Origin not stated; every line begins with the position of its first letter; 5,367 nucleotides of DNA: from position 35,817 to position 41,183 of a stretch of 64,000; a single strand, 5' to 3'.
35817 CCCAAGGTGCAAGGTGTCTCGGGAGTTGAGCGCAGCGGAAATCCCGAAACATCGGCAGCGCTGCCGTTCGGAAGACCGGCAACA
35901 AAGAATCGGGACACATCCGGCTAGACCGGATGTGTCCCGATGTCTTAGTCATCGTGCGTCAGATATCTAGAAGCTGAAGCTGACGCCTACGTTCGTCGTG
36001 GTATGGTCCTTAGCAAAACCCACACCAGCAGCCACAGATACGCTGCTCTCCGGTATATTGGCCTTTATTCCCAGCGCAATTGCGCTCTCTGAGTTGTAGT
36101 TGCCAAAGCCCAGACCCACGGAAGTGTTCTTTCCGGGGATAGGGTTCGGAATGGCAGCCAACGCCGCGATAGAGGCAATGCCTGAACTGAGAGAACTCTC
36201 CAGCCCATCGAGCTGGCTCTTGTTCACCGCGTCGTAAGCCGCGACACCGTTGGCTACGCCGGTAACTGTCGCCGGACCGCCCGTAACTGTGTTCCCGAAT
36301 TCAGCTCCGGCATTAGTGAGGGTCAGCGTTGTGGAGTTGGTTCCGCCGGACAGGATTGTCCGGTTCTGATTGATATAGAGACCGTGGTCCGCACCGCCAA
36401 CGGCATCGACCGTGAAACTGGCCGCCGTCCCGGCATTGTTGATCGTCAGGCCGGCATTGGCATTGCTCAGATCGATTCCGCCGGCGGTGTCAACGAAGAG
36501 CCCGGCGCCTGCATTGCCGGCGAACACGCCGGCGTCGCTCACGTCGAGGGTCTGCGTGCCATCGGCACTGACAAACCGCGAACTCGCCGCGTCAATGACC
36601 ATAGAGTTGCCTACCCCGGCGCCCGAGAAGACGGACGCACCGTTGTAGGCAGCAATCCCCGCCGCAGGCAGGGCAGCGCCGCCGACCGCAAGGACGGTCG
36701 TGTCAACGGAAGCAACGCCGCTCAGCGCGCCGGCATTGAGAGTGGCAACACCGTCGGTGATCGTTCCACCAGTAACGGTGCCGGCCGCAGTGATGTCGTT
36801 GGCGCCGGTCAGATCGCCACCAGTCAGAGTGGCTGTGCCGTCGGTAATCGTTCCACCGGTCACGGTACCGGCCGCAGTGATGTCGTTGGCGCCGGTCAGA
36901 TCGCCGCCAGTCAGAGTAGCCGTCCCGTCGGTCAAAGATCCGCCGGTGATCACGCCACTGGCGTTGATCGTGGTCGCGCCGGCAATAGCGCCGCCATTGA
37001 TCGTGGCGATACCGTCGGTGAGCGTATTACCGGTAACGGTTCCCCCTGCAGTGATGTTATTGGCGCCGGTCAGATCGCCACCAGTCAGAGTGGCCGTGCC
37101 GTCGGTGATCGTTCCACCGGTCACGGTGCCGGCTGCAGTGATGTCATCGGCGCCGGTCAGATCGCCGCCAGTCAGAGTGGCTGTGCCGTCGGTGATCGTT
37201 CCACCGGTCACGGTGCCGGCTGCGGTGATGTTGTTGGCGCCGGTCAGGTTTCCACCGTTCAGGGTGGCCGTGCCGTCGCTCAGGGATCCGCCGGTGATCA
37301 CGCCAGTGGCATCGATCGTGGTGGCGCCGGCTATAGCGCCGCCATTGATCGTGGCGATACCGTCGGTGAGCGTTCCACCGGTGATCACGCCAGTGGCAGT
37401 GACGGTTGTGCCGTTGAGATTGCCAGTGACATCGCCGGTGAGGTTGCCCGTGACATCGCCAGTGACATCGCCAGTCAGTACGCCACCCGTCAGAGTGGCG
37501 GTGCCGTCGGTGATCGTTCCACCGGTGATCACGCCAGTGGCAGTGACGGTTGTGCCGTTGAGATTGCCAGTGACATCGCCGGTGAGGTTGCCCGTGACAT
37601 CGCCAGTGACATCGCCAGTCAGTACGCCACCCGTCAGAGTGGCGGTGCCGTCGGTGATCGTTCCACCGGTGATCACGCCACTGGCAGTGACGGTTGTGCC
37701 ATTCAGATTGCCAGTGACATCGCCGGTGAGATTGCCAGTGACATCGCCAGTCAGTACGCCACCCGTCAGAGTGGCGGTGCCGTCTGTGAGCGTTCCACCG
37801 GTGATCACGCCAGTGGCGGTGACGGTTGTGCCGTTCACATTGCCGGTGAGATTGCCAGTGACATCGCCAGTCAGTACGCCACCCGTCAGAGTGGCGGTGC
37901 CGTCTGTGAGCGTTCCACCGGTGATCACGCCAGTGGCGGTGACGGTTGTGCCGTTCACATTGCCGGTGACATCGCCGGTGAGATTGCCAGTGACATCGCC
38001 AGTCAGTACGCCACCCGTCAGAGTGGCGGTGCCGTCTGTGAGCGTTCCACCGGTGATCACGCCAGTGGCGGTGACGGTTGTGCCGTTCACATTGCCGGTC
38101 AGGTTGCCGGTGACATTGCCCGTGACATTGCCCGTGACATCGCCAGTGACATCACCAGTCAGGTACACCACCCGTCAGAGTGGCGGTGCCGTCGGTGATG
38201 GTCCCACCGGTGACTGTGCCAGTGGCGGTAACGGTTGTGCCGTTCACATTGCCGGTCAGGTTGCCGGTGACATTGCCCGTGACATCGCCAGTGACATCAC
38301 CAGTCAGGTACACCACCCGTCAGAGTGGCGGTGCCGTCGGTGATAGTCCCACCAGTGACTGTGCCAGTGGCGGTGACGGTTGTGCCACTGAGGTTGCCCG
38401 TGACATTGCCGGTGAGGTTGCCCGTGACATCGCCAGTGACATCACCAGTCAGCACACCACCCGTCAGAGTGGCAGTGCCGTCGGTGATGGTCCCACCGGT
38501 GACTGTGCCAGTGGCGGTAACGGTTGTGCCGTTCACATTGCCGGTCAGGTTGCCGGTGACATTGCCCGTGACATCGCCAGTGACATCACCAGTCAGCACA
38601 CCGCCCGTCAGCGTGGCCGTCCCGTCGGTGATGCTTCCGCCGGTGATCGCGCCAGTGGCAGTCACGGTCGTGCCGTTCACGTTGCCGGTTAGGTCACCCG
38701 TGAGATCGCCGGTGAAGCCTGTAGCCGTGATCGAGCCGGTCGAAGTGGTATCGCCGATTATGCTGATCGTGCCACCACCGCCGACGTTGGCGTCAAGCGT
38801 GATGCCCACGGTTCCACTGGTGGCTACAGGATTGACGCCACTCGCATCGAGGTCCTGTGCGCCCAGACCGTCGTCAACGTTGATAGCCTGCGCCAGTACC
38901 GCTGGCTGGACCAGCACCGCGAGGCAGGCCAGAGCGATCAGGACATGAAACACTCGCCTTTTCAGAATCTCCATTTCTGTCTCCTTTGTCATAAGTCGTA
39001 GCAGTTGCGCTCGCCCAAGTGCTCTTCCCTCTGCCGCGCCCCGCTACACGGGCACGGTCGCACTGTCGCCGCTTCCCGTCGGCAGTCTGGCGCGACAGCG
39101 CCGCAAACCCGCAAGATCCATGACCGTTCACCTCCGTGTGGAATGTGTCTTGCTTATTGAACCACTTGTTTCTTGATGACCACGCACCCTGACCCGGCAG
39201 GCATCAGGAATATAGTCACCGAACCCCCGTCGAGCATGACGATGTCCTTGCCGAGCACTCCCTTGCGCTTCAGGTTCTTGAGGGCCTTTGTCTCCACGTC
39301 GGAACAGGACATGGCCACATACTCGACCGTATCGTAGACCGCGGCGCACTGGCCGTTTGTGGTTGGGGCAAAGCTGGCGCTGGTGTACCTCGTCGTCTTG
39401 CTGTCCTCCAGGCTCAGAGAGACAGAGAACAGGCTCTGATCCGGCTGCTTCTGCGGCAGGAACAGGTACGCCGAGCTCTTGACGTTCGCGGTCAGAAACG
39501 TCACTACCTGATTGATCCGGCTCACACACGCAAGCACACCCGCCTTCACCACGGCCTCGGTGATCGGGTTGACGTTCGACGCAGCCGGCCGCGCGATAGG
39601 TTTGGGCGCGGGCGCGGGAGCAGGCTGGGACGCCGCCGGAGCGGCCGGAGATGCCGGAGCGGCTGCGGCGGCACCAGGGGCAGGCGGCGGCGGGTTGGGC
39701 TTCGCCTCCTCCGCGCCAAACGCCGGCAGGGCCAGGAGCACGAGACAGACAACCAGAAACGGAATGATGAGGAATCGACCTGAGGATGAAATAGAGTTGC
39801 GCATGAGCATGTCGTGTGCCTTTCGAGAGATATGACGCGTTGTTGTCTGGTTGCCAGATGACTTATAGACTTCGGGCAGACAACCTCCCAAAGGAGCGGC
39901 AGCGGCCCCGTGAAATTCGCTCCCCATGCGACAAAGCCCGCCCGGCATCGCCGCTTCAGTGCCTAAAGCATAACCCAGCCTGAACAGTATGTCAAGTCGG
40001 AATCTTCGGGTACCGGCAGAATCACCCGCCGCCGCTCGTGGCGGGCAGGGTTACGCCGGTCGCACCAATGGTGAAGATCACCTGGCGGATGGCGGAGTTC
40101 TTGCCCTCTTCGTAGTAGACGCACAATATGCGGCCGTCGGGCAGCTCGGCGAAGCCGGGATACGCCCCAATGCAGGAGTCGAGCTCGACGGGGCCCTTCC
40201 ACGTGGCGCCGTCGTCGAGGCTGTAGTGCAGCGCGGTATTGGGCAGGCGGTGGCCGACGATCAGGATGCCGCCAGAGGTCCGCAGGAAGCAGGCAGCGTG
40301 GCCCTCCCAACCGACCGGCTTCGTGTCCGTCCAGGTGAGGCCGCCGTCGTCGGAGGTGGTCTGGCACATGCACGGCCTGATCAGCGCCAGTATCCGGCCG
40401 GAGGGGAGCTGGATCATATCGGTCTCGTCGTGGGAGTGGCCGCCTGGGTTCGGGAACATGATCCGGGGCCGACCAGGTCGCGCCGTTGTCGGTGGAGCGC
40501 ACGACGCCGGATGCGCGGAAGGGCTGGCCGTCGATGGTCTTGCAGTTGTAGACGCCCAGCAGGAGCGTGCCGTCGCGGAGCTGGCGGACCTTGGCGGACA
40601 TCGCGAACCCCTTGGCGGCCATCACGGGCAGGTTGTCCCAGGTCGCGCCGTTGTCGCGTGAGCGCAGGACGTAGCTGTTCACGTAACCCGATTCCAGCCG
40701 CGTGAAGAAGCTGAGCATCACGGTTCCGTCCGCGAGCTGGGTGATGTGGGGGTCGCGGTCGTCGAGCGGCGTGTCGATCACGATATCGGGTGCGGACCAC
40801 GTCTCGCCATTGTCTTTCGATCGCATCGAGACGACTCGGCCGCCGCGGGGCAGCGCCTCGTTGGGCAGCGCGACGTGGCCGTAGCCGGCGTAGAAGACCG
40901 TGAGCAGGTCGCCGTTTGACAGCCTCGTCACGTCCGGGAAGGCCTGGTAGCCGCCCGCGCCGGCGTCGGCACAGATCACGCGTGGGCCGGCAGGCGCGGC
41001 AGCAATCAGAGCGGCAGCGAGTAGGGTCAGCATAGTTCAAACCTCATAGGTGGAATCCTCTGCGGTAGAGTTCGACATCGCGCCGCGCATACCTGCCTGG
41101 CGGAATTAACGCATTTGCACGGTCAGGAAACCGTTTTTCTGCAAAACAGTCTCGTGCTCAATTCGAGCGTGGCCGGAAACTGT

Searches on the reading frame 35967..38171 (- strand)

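Call 71: search_protein_families(library=pfam, proteins=[window:35967-38171:-], max_evalue=0.0001)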
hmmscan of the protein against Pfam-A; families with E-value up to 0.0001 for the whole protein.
window:35967-38171:- (734 aa): 1 family
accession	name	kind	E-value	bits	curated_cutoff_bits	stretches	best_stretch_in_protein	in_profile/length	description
PF03895.21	YadA_anchor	-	4.1e-14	52.8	22.7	1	675-734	1-60/60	YadA-like membrane anchor domain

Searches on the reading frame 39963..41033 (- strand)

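Call 71: search_protein_families(library=pfam, proteins=[window:39963-41033:-], max_evalue=0.0001)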
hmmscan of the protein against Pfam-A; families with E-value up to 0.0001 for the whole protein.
window:39963-41033:- (356 aa): 2 families
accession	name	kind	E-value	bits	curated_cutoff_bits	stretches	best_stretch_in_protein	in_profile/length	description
PF13088.12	BNR_2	-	3.2e-11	43.6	31.4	1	66-138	81-156/277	BNR repeat-like domain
PF02012.26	BNR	-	2.6e-08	33.1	27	0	179-188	2-11/12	BNR/Asp-box repeat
